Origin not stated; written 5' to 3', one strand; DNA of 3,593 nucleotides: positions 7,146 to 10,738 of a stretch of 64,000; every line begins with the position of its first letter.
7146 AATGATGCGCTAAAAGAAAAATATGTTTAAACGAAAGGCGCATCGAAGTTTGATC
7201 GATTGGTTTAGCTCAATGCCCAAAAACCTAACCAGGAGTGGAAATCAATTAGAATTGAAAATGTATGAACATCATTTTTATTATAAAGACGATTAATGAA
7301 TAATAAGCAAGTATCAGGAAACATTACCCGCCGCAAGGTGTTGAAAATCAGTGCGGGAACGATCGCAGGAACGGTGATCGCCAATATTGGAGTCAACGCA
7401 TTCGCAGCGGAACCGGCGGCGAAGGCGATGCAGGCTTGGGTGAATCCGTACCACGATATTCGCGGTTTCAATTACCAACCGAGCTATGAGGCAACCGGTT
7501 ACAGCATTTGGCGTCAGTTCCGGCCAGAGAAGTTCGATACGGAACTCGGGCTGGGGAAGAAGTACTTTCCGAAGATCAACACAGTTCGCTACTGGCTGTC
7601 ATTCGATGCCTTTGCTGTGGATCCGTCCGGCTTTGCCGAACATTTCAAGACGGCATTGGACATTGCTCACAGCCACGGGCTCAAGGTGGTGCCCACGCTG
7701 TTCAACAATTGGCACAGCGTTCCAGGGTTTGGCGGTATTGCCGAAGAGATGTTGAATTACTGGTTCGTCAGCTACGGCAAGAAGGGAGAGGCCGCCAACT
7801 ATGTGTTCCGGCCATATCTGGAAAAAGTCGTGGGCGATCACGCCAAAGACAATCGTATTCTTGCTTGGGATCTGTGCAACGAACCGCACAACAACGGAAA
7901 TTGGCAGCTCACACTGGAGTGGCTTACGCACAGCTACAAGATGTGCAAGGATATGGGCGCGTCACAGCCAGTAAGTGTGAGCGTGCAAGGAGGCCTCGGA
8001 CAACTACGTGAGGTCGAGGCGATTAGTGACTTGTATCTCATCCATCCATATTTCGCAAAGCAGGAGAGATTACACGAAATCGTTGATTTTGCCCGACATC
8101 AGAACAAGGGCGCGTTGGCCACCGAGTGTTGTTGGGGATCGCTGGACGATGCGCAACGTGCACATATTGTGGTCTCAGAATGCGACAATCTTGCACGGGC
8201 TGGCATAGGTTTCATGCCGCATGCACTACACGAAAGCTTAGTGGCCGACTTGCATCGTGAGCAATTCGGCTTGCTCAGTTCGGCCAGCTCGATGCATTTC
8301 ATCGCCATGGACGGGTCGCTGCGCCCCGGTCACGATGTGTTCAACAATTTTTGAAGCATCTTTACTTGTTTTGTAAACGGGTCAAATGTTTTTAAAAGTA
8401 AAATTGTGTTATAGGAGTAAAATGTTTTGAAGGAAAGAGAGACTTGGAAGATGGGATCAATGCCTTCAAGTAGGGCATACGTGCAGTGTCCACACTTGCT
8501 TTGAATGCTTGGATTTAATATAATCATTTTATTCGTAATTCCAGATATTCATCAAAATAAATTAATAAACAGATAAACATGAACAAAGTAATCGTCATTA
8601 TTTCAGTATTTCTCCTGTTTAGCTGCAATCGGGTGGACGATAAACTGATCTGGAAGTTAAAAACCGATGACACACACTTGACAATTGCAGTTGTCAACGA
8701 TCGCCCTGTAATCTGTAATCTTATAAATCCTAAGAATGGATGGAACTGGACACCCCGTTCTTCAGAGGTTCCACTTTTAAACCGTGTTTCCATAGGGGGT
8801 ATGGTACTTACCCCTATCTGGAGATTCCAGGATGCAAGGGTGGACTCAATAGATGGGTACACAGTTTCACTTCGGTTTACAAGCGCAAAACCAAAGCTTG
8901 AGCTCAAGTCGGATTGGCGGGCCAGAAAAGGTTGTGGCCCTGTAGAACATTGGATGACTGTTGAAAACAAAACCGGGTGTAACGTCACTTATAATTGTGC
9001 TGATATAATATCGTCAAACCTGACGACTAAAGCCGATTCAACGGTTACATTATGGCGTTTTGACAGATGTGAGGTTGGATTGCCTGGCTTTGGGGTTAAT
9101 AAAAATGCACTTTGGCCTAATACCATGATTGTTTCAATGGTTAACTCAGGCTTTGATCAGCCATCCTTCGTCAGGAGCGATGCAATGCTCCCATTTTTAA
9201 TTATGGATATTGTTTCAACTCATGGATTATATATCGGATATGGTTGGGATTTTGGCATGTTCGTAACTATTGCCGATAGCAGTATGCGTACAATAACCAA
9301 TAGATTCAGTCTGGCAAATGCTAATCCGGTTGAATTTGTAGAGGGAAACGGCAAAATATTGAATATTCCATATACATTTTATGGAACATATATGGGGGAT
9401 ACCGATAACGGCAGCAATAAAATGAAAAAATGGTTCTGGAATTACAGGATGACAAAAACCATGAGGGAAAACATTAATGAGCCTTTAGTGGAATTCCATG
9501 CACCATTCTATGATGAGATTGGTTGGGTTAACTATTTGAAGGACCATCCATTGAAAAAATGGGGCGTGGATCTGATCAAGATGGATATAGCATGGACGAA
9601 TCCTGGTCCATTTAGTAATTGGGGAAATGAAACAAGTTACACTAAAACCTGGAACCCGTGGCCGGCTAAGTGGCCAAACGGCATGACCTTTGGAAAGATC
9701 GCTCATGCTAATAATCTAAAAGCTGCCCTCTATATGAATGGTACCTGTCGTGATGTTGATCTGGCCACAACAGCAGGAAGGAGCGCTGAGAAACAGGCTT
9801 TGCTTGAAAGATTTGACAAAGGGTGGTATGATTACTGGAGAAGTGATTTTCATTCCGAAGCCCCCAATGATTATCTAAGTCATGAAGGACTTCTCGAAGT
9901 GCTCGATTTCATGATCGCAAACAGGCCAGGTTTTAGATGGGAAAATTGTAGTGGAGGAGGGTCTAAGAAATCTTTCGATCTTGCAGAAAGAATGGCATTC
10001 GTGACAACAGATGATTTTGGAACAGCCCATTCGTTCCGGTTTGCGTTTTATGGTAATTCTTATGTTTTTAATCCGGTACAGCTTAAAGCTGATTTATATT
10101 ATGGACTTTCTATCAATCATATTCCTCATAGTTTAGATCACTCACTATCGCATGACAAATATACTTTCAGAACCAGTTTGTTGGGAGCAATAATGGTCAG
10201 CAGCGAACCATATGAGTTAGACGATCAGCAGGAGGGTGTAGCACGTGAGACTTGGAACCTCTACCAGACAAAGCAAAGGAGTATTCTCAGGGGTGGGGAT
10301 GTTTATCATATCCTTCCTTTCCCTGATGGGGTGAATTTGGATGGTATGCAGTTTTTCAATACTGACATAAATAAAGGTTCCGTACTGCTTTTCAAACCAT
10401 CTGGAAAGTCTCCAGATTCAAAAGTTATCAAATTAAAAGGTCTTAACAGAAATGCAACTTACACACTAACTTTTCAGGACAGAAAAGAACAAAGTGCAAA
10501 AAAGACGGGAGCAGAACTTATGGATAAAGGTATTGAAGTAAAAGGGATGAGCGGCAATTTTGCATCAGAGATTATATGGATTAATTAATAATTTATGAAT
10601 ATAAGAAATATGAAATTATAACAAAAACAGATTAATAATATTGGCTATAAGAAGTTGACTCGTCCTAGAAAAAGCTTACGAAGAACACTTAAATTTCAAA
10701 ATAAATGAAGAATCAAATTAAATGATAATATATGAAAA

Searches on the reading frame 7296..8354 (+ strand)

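Call 7: search_protein_families(library=pfam, proteins=[window:7296-8354:+], max_evalue=0.001)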
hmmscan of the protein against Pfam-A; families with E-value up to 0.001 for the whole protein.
window:7296-8354:+ (352 aa): 1 family
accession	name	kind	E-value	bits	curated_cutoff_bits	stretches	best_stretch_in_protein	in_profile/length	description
PF00150.24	Cellulase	-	1.4e-05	25.2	23.5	1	93-225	34-162/272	Cellulase (glycosyl hydrolase family 5)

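Call 9: search_protein_families(library=ncbifam, proteins=[window:7296-8354:+], max_evalue=0.001)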
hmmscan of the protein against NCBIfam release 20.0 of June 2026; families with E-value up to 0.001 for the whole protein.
window:7296-8354:+ (352 aa): 0 families

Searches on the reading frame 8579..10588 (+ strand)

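Call 7: search_protein_families(library=pfam, proteins=[window:8579-10588:+], max_evalue=0.001)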
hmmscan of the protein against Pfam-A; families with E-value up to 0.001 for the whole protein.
window:8579-10588:+ (669 aa): 1 family
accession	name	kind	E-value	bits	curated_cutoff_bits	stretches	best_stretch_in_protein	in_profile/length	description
PF16874.11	Glyco_hydro_36C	-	1.5e-08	35.4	27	1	592-668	6-77/77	Glycosyl hydrolase family 36 C-terminal domain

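Call 9: search_protein_families(library=ncbifam, proteins=[window:8579-10588:+], max_evalue=0.001)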
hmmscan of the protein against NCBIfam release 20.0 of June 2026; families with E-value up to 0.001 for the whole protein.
window:8579-10588:+ (669 aa): 0 families
